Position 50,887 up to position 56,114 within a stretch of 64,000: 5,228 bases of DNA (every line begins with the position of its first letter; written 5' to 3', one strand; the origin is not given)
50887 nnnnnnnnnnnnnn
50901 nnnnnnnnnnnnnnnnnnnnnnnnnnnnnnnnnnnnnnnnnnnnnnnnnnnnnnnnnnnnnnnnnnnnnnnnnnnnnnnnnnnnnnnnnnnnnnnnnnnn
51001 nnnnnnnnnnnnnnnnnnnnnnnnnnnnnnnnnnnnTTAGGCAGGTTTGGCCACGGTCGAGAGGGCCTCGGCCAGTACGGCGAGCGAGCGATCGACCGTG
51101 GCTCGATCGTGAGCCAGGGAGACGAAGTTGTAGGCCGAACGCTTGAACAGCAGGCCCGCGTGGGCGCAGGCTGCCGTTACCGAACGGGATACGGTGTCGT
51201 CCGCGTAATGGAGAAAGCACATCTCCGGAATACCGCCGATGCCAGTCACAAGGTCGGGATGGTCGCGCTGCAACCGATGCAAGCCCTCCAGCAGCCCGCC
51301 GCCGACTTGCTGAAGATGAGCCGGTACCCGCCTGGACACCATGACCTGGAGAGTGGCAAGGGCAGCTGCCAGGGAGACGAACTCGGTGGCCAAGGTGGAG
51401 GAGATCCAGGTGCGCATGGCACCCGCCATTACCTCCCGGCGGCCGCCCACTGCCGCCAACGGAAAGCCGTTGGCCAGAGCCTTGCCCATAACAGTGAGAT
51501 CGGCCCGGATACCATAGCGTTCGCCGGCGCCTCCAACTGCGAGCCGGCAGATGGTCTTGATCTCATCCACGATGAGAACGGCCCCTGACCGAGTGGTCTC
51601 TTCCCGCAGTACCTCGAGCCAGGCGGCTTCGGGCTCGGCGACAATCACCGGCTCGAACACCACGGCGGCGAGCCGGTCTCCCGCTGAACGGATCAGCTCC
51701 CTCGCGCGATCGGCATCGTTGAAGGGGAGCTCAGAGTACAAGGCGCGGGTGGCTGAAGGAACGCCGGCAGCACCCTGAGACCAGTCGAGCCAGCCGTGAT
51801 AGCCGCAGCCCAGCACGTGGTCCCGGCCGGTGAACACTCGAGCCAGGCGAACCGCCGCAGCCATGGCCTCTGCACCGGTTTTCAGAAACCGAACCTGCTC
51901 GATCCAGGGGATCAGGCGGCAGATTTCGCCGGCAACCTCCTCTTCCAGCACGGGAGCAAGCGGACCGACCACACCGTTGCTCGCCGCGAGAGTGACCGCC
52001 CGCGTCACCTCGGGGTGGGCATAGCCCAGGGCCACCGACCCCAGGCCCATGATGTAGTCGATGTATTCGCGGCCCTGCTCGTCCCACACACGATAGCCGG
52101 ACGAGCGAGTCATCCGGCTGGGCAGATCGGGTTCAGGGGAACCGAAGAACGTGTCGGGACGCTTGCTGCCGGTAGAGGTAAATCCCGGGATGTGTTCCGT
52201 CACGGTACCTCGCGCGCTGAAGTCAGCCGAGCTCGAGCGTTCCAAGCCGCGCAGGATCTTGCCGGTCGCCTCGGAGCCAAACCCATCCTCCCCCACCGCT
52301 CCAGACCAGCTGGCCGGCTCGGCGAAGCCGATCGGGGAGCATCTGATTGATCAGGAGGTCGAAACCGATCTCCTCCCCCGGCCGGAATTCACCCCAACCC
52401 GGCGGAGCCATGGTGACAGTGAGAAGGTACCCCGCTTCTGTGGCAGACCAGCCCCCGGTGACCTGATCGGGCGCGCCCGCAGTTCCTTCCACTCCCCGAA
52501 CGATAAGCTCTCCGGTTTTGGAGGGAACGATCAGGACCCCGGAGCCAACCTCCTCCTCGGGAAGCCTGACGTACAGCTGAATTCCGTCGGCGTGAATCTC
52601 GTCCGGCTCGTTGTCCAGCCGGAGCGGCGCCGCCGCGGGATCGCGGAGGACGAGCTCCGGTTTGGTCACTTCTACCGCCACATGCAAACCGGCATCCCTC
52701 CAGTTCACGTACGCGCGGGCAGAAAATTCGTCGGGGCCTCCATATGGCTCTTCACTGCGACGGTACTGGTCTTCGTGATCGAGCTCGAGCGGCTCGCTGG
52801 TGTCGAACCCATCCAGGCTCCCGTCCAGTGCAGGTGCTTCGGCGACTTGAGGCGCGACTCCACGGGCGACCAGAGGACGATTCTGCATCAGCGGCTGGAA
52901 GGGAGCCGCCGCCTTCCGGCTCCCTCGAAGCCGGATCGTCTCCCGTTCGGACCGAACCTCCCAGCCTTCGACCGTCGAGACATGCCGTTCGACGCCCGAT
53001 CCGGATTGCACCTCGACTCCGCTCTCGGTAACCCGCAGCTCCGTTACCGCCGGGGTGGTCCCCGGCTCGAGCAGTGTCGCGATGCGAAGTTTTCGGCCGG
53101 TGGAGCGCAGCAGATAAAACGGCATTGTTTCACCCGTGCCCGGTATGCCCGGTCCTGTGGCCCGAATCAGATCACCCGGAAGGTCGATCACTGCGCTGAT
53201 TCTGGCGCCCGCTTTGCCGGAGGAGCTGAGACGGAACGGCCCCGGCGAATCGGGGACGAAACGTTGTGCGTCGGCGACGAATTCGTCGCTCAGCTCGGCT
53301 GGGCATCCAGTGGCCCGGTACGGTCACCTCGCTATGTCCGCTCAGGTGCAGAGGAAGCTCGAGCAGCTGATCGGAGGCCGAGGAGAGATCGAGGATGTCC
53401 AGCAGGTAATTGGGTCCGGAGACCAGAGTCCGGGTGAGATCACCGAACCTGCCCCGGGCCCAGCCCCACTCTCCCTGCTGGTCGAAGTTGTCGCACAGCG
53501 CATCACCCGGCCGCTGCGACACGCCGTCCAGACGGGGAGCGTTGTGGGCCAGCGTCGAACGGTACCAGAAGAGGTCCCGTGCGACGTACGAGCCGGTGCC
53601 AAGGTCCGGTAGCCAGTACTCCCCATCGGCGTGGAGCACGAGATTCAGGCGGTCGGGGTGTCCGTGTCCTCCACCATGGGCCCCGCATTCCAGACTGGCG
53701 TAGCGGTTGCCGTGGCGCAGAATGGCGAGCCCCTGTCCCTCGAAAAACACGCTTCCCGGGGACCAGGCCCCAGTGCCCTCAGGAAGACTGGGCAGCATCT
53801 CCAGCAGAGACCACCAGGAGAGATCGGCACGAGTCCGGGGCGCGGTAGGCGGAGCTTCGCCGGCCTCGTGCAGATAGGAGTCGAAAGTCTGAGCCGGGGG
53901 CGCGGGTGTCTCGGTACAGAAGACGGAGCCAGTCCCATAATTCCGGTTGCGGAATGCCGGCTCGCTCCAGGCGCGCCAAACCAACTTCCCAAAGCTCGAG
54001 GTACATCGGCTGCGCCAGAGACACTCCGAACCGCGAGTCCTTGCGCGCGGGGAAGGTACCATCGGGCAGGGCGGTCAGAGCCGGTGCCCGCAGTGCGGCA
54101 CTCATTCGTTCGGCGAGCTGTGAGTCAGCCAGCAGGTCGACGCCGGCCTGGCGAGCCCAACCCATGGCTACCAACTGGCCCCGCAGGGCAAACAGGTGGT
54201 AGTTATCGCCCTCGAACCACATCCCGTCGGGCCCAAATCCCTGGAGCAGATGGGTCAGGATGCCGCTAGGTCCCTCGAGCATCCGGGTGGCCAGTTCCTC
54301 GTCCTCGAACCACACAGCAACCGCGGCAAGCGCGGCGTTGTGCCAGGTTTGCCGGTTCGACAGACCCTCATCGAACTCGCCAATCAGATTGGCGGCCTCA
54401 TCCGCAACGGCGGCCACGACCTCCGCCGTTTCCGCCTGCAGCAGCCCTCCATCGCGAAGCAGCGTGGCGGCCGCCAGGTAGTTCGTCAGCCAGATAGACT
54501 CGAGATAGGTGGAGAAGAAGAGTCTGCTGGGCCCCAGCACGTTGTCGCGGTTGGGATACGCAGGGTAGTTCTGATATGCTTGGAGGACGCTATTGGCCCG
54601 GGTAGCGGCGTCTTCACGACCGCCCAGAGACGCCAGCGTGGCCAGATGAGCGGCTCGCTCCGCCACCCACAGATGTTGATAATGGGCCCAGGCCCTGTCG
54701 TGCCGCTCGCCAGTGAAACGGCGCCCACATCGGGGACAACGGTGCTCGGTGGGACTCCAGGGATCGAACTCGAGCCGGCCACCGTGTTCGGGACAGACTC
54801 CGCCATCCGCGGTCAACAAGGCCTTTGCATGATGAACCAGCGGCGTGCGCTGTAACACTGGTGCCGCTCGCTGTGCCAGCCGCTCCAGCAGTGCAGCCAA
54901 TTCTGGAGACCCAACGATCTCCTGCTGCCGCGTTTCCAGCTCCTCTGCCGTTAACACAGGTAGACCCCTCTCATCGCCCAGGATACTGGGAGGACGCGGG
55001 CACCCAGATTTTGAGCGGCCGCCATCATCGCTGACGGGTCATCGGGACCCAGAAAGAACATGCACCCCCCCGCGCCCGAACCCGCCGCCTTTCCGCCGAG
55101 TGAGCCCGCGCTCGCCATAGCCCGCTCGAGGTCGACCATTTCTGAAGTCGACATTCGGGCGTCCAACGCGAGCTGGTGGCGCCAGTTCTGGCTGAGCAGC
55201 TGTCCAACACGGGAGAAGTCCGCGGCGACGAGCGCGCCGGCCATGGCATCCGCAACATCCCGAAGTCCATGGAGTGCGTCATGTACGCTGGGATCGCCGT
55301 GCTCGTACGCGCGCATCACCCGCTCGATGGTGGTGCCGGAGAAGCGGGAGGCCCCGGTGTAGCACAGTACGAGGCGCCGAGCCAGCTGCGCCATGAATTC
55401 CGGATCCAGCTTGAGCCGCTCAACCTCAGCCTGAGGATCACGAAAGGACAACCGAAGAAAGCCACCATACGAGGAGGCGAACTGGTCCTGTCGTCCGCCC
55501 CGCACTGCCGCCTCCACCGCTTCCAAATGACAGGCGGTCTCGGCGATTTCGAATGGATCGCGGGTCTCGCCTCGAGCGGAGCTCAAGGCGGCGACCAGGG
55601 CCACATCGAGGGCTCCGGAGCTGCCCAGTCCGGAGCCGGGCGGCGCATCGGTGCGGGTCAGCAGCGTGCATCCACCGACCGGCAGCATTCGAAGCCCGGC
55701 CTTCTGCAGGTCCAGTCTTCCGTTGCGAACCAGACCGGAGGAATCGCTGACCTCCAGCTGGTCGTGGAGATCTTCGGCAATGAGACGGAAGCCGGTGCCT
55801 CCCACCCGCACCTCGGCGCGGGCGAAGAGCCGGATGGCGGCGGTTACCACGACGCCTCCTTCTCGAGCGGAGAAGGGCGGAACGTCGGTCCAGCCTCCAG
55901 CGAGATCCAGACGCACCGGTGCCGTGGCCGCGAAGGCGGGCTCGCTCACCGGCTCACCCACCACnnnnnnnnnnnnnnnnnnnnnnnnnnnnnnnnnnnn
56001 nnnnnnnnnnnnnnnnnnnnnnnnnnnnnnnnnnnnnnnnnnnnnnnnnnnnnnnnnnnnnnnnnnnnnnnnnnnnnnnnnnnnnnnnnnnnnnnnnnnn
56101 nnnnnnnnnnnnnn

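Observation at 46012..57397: Ten-gene, ~11-kb minus-strand operon with an enzyme mix I cannot map to a known pathway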

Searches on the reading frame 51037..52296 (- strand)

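Call 5: search_protein_families(library=pfam, proteins=[window:51037-52296:-], max_evalue=0.01)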
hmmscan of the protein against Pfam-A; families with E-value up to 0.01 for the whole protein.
window:51037-52296:- (419 aa): 1 family
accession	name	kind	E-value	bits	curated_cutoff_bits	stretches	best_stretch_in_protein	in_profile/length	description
PF00202.27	Aminotran_3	-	2.7e-43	148.6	30.5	1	59-412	10-399/403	Aminotransferase class-III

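Call 13: search_protein_families(library=ncbifam, proteins=[window:51037-52296:-], max_evalue=0.001)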
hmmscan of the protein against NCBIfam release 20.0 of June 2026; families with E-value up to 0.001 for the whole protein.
window:51037-52296:- (419 aa): 69 families (the best 25 are shown)
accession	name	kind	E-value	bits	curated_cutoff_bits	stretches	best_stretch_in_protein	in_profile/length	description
NF004856.0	PRK06209.1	equivalog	8.9e-65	218.9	486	1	32-413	18-414/450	glutamate-1-semialdehyde 2,1-aminomutase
NF000818.0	PRK00062.1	subfamily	1.7e-62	211.6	398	1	59-415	35-427/429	glutamate-1-semialdehyde 2,1-aminomutase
NF041362.1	GntE_guanitoxin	equivalog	6.5e-62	209.5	525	2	176-368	175-373/426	guanitoxin biosynthesis PLP-dependent transaminase GntE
TIGR00713.1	hemL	equivalog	8.3e-57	192.7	527.3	1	59-375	31-368/423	glutamate-1-semialdehyde 2,1-aminomutase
NF009055.0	PRK12389.1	equivalog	1.8e-54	185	637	1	58-376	35-374/431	glutamate-1-semialdehyde 2,1-aminomutase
NF002874.0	PRK03244.1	equivalog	2.4e-35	122.1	457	1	60-414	27-394/399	acetylornithine transaminase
NF005993.0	PRK08117.1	subfamily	1.7e-34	119.2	574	2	206-415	205-430/433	aspartate aminotransferase family protein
TIGR00707.1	argD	subfamily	6.5e-34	117.4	410.05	1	61-413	12-377/381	acetylornithine/succinylornithine family transaminase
NF001864.0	PRK00615.1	equivalog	3.7e-33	114.7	706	1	64-336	41-336/433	glutamate-1-semialdehyde aminotransferase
NF005692.0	PRK07495.1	equivalog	1.1e-31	109.9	724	2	207-364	197-358/425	4-aminobutyrate--2-oxoglutarate transaminase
NF002797.0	PRK02936.1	equivalog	1.9e-31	109.2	496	1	61-393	14-354/385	acetylornithine transaminase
NF049976.1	AmadipTransam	equivalog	5.7e-31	107.8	650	2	206-374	188-365/416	2-aminoadipate transaminase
NF005985.0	PRK08088.1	equivalog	3e-28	98.7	713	2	207-368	198-363/426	4-aminobutyrate--2-oxoglutarate transaminase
NF002325.0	PRK01278.1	subfamily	3.6e-28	98.3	372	1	61-412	16-386/395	acetylornithine transaminase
NF004714.0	PRK06058.1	subfamily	3.7e-28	98.4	639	2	205-382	220-408/447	4-aminobutyrate--2-oxoglutarate transaminase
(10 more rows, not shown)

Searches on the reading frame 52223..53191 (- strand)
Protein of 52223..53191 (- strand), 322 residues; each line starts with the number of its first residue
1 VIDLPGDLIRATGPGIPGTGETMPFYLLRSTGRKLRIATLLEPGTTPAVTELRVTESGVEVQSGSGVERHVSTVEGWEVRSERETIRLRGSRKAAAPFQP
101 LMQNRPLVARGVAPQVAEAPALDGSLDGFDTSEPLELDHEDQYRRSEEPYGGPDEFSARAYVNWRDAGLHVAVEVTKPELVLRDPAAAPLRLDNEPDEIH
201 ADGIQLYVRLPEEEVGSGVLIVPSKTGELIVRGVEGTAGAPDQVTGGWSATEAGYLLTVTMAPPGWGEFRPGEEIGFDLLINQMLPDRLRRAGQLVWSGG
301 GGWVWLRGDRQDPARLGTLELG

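Call 5: search_protein_families(library=pfam, proteins=[window:52223-53191:-], max_evalue=0.01)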
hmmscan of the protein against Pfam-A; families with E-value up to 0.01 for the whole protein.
window:52223-53191:- (322 aa): 1 family
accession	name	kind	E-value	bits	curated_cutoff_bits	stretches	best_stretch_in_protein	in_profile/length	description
PF06452.16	CBM9_1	-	0.0071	16.7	23.4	0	242-321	109-182/185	Carbohydrate family 9 binding domain-like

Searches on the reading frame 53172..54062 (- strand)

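Call 5: search_protein_families(library=pfam, proteins=[window:53172-54062:-], max_evalue=0.01)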
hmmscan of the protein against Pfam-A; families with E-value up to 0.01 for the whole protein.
window:53172-54062:- (296 aa): 1 family
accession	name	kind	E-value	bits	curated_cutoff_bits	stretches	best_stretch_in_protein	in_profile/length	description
PF07940.18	Hepar_II_III_C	-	5.6e-13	49.4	24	1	104-192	6-92/237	Heparinase II/III-like, C-terminal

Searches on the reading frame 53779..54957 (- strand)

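Call 5: search_protein_families(library=pfam, proteins=[window:53779-54957:-], max_evalue=0.01)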
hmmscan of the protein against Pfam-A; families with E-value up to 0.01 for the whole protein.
window:53779-54957:- (392 aa): 2 families
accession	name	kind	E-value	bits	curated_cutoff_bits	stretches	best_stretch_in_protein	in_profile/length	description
PF05426.18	Alginate_lyase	-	5.8e-06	26.4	22.2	1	72-277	31-250/275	Alginate lyase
PF14690.11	Zn_ribbon_ISL3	-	0.0007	20.4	25.5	1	71-105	2-35/47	zinc-finger of transposase IS204/IS1001/IS1096/IS1165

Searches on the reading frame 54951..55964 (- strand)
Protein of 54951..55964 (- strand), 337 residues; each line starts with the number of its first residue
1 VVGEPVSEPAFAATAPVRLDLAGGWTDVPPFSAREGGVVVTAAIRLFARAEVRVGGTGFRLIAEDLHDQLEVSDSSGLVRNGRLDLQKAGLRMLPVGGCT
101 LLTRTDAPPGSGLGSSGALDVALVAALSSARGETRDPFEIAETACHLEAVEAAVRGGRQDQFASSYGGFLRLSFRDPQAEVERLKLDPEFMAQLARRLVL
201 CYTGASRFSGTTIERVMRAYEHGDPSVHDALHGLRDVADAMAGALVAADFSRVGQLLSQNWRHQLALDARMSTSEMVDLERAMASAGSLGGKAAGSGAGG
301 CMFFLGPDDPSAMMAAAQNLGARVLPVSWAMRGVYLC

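Call 5: search_protein_families(library=pfam, proteins=[window:54951-55964:-], max_evalue=0.01)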
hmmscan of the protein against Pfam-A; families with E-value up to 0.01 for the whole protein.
window:54951-55964:- (337 aa): 2 families
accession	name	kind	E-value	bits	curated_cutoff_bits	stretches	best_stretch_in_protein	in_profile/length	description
PF00288.32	GHMP_kinases_N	-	8.6e-13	48.8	22.3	1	90-168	15-87/87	GHMP kinases N terminal domain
PF08544.19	GHMP_kinases_C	-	4.2e-09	37.1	21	1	241-312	1-74/85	GHMP kinases C terminal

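Call 13: search_protein_families(library=ncbifam, proteins=[window:54951-55964:-], max_evalue=0.001)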
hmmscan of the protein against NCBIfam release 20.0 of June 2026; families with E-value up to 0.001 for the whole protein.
window:54951-55964:- (337 aa): 12 families
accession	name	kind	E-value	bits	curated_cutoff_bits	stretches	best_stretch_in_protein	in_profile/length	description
NF049969.1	GlMnHpPKinHddA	equivalog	8.7e-36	124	600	1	13-305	5-303/338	D-glycero-D-manno-heptose 7-phosphate kinase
NF009948.0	PRK13412.1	equivalog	1.1e-28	99.5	721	2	104-313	732-941/974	bifunctional fucokinase/fucose-1-phosphate guanylyltransferase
TIGR00549.1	mevalon_kin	equivalog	3.3e-20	72.7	163.05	1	103-305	85-276/276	mevalonate kinase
NF003036.0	PRK03926.1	equivalog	1.2e-17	64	403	1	95-317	72-278/302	mevalonate kinase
NF001816.0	PRK00555.1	equivalog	3.5e-13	49.3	509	2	94-189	87-183/363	galactokinase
TIGR00131.1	gal_kin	equivalog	1.5e-09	37.2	226.65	1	69-167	83-179/388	galactokinase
NF003006.0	PRK03817.1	equivalog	7.6e-09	35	443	1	98-167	87-156/352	galactokinase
TIGR01920.1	Shik_kin_archae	equivalog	5.8e-08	32.4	126.85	1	98-169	69-141/266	shikimate kinase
NF003705.0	PRK05322.1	equivalog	1.3e-07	30.7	385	0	97-167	111-181/388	galactokinase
NF003472.0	PRK05101.1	equivalog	2.2e-05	23.5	499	0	91-167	105-181/382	galactokinase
NF002288.1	PRK01212.1-4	equivalog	9e-05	21.6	194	1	106-300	84-261/303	homoserine kinase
TIGR01220.1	Pmev_kin_Gr_pos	equivalog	0.00011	21.3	165.7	0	112-300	118-321/358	phosphomevalonate kinase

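Call 105: search_solved_structures(query=window:54951-55964:-, max_evalue=0.001)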
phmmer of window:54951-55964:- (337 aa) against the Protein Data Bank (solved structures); distinct sequences matched with E-value up to 0.001: 24.
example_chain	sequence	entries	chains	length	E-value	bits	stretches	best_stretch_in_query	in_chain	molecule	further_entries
4usm_A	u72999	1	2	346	1.6e-37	132.7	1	11-310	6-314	PUTATIVE SUGAR KINASE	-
4usk_A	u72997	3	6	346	9.4e-37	130.2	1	11-310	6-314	PUTATIVE SUGAR KINASE | SUGAR KINASE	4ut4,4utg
3k85_A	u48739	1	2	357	1.3e-33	119.8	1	13-330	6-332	D-glycero-D-manno-heptose 1-phosphate kinase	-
4n3o_A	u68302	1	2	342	2.9e-33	118.7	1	14-310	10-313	Putative D-glycero-D-manno-heptose 7-phosphate kinase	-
9iip_A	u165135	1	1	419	1.3e-18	70.6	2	105-312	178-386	L-fucokinase/L-fucose-1-P guanylyltransferase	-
5yys_A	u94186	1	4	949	1.7e-17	66.9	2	105-312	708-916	L-fucokinase, L-fucose-1-P guanylyltransferase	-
9iit_A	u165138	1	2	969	1.8e-17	66.8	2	105-312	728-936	L-fucokinase/L-fucose-1-P guanylyltransferase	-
6mde_A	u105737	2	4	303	9.3e-12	48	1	92-324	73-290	Mevalonate kinase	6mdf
4hac_A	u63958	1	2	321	1.2e-11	47.6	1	92-324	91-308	Mevalonate kinase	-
8teb_A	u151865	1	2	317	3.4e-07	33.1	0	243-324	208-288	Mevalonate kinase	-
1pie_A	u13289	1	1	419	1.5e-05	27.7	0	243-317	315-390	Galactokinase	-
2hfs_A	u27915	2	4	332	1.5e-05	27.7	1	85-307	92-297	Mevalonate kinase, putative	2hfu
1s4e_A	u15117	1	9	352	1.6e-05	27.6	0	96-179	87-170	Galactokinase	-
9ulx_A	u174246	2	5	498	2e-05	27.2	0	98-169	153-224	AbGHMP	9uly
2oi2_A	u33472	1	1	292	4.4e-05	26.1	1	190-307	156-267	Mevalonate kinase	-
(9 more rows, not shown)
